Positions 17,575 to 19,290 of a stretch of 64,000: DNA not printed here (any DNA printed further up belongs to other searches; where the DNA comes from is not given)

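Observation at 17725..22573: Tandem MIO-less HAL-fold lyase paralogues divergently paired with a BCCT transporter: candidate ergothioneine / histidine-betaine trimethylamine-lyase locus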

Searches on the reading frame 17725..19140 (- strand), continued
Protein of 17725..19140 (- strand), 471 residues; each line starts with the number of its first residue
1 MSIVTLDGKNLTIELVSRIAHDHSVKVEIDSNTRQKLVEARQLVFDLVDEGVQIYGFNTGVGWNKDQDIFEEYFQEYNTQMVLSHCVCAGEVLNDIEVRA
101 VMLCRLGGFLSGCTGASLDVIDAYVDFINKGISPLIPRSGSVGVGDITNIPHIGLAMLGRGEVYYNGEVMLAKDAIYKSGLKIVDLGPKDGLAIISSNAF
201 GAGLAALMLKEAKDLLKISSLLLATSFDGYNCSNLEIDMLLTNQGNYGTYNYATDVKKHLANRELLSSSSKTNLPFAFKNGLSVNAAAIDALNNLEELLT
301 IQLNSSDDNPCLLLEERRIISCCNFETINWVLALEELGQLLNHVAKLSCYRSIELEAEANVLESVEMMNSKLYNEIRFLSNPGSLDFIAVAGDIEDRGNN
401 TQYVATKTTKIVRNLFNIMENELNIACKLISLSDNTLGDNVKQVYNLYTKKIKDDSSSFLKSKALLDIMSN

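Call 16: find_encoding_contigs(protein=P0003, flank=10000, max_places=3)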
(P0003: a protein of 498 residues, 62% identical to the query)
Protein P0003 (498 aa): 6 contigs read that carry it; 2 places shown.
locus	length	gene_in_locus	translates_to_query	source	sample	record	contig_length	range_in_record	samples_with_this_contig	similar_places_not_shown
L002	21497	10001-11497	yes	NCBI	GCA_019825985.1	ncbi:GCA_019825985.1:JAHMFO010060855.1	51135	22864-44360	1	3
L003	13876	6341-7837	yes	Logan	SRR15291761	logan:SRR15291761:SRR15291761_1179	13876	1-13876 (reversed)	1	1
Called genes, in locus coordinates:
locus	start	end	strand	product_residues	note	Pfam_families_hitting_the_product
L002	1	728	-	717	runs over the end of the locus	-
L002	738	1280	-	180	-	-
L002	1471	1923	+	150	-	PF00111:Fer2, PF13085:Fer2_3 (weak), PF01799:Fer2_2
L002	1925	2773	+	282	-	PF00941:FAD_binding_5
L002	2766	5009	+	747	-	PF01315:Ald_Xan_dh_C, PF02738:MoCoBD_1, PF20256:MoCoBD_2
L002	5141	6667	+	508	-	PF00221:Lyase_aromatic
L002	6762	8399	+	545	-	PF02028:BCCT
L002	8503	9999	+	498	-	PF00221:Lyase_aromatic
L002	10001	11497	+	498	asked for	PF00221:Lyase_aromatic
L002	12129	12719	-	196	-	PF02463:SMC_N, PF13476:AAA_23, PF00005:ABC_tran, PF13304:AAA_21 (faint)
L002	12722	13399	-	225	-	-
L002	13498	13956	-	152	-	-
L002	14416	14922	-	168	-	PF00828:Ribosomal_L27A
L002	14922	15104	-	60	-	PF00327:Ribosomal_L30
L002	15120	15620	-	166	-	PF00333:Ribosomal_S5, PF03719:Ribosomal_S5_C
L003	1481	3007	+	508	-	PF00221:Lyase_aromatic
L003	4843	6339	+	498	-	PF00221:Lyase_aromatic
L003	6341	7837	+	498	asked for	PF00221:Lyase_aromatic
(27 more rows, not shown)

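Call 27: find_encoding_contigs(protein=P0004, flank=10000, max_places=3)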
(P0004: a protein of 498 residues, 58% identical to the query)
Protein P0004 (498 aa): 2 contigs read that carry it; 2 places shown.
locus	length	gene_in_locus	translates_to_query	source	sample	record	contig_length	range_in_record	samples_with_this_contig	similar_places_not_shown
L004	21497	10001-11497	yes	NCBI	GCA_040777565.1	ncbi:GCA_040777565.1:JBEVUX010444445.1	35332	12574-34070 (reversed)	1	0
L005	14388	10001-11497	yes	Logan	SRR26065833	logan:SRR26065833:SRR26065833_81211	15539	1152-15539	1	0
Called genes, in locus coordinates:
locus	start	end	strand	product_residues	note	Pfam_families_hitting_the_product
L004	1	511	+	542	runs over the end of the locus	PF01368:DHH, PF07085:DRTGG, PF00571:CBS, PF02833:DHHA2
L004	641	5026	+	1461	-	PF13402:Peptidase_M60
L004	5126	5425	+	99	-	-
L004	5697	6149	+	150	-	PF01047:MarR (weak), PF12802:MarR_2 (weak)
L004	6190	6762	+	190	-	PF01209:Ubie_methyltran, PF02353:CMAS (weak), PF13489:Methyltransf_23, PF05175:MTS (weak), PF13847:Methyltransf_31, PF08241:Methyltransf_11, PF08242:Methyltransf_12, PF13649:Methyltransf_25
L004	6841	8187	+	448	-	PF01554:MatE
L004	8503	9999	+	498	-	PF00221:Lyase_aromatic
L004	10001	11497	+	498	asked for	PF00221:Lyase_aromatic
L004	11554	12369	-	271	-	-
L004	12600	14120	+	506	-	PF00117:GATase, PF07722:Peptidase_C26, PF02540:NAD_synthase (weak), PF00958:GMP_synt_C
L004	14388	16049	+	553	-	PF00583:Acetyltransf_1, PF13508:Acetyltransf_7, PF00464:SHMT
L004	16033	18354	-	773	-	-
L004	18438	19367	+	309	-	PF02899:Phage_int_SAM_1 (weak), PF13495:Phage_int_SAM_4 (weak), PF00589:Phage_integrase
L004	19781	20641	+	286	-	PF02661:Fic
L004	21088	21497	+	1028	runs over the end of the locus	PF04313:HSDR_N, PF00270:DEAD (faint), PF04851:ResIII, PF18766:SWI2_SNF2, PF22679:T1R_D3-like, PF11867:T1RH-like_C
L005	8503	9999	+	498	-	PF00221:Lyase_aromatic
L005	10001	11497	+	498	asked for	PF00221:Lyase_aromatic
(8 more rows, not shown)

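Call 28: find_encoding_contigs(protein=P0066, flank=10000, max_places=3)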
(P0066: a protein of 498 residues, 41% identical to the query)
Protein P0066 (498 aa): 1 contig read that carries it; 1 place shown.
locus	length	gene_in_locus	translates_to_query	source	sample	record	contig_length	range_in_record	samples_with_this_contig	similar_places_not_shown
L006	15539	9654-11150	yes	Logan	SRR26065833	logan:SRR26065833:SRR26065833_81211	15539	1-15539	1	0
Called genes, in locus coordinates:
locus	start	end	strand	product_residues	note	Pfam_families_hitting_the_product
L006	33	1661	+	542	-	PF01368:DHH, PF07085:DRTGG, PF00571:CBS, PF02833:DHHA2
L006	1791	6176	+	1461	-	PF13402:Peptidase_M60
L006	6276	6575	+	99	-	-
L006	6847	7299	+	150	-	PF01047:MarR (weak), PF12802:MarR_2 (weak)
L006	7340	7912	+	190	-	PF01209:Ubie_methyltran, PF02353:CMAS (weak), PF13489:Methyltransf_23, PF05175:MTS (weak), PF13847:Methyltransf_31, PF08241:Methyltransf_11, PF08242:Methyltransf_12, PF13649:Methyltransf_25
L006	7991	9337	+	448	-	PF01554:MatE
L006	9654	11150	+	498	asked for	PF00221:Lyase_aromatic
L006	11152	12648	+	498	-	PF00221:Lyase_aromatic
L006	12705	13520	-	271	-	-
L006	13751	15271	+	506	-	PF00117:GATase, PF07722:Peptidase_C26, PF02540:NAD_synthase (weak), PF00958:GMP_synt_C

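Call 37: find_related_loci(query=A1, collection=genome_contigs, flank=10000)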
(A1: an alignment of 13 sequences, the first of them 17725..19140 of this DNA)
Query A1 (471 aa) in genome_contigs; peptide patterns used: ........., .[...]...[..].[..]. (x = any residue, [..] = any of these).
225 stretches matched a pattern; 206 encode a relative of the query (tblastn E <= 1e-3); the best 80 are kept; 80 distinct loci.
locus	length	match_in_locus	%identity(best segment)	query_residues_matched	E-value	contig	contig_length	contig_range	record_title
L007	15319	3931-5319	45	1-446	3e-119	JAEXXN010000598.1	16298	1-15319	MAG: Bacillota bacterium isolate OH_HDB_150 k127_1289592, whole genome shotgun sequence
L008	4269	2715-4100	45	1-445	7e-120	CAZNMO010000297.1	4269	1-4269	MAG TPA_asm: uncultured Clostridiaceae bacterium isolate binchicken_co158_98 genome assembly, contig: NODE_16167_length_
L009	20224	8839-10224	44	1-445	2e-118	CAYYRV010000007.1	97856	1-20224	MAG TPA_asm: uncultured Defluviitaleaceae bacterium isolate SRP242652_co2_120 genome assembly, contig: NODE_286_length_9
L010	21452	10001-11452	44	1-470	6e-118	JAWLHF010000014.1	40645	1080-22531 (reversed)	MAG: Clostridiaceae bacterium isolate 30dZY2.bin.40 NODE_1349_length_40645_cov_6.987742, whole genome shotgun sequence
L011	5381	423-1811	44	1-446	6e-118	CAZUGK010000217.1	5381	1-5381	MAG TPA_asm: uncultured Clostridiaceae bacterium isolate binchicken_co104_9 genome assembly, contig: NODE_12393_length_5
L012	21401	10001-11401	43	3-452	8e-118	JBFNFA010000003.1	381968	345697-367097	MAG: Clostridiaceae bacterium isolate AA2 NODE_13_length_381968_cov_203.590580, whole genome shotgun sequence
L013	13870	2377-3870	43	1-469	9e-118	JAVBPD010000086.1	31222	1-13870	MAG: Clostridiaceae bacterium isolate EPI_MAG_00128 c_000003855015, whole genome shotgun sequence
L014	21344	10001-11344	44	4-435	6e-117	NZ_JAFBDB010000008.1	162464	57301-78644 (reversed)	Clostridium pascui strain DSM 10365 Ga0454005_08, whole genome shotgun sequence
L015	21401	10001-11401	43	3-452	5e-116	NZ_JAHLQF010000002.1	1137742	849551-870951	Clostridium mobile strain MSJ-11 M-11_ctg002, whole genome shotgun sequence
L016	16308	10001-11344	44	4-435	3e-115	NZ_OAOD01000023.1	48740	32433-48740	Clostridium peptidivorans isolate src2, whole genome shotgun sequence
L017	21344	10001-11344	43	4-435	4e-115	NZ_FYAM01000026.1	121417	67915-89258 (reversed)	Clostridium sp. BSD9I1, whole genome shotgun sequence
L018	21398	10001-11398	41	6-452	2e-114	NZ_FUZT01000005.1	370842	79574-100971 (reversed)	Maledivibacter halophilus strain M1, whole genome shotgun sequence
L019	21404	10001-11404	42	3-453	1e-114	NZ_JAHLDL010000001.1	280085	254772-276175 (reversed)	Clostridium bowmanii strain DSM 14206 contig00001, whole genome shotgun sequence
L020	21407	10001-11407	44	1-452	5e-120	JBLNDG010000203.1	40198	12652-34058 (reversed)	MAG: Caulobacteraceae bacterium isolate MAG105 PRJNA950955_bin14_renamed_202, whole genome shotgun sequence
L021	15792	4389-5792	42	2-452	6e-114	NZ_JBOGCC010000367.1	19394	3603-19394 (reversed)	MAG: Clostridium sp. isolate WFFMC_MAG_406 k139_69621_flag=0_multi=14.9709_len=19394, whole genome shotgun sequence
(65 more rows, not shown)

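Call 72: predict_structure(alignment_id=A4)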
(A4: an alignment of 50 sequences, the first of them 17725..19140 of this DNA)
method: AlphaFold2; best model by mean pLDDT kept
length: 471 residues; sequences in the alignment: 50
mean_pLDDT: 88.9   pTM: 0.91
mean pLDDT of the five models: 88.9, 88.3, 87.8, 86.6, 86.5
residues with pLDDT >= 90: 315; 70-90: 106; 50-70: 44; < 50: 6
segments of 3 or more residues with pLDDT < 50: 390-394
pLDDT, mean of each block of 10 residues (from residue 1): 94 98 97 96 90 75 57 90 92 97 96 93 98 95 84 97 97 98 93 90 97 97 95 85 81 95 73 84 96 97 86 89 77 96 97 88 70 95 65 57 93 96 93 90 94 74 91 72
secondary structure, 60 per line:
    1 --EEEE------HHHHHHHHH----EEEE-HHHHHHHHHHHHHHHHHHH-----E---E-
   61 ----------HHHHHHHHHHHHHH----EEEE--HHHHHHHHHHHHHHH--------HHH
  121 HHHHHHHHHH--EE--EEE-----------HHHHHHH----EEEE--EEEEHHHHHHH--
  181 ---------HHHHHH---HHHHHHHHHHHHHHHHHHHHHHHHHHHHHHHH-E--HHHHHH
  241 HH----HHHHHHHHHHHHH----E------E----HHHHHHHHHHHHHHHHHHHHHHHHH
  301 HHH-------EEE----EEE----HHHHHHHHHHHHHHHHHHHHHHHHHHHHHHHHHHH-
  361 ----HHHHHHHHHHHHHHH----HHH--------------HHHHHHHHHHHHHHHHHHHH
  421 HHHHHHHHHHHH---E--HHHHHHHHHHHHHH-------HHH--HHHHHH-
elements in order: E3-6 H13-21 E26-29 H31-49 H71-84 E89-92 H95-109 H118-130 E137-139 H151-157 E162-165 E168-171 H172-178 H190-195 H199-230 H235-242 H247-259 H276-303 E311-313 E318-320 H325-359 H365-379 H401-432 H439-452 H465-470
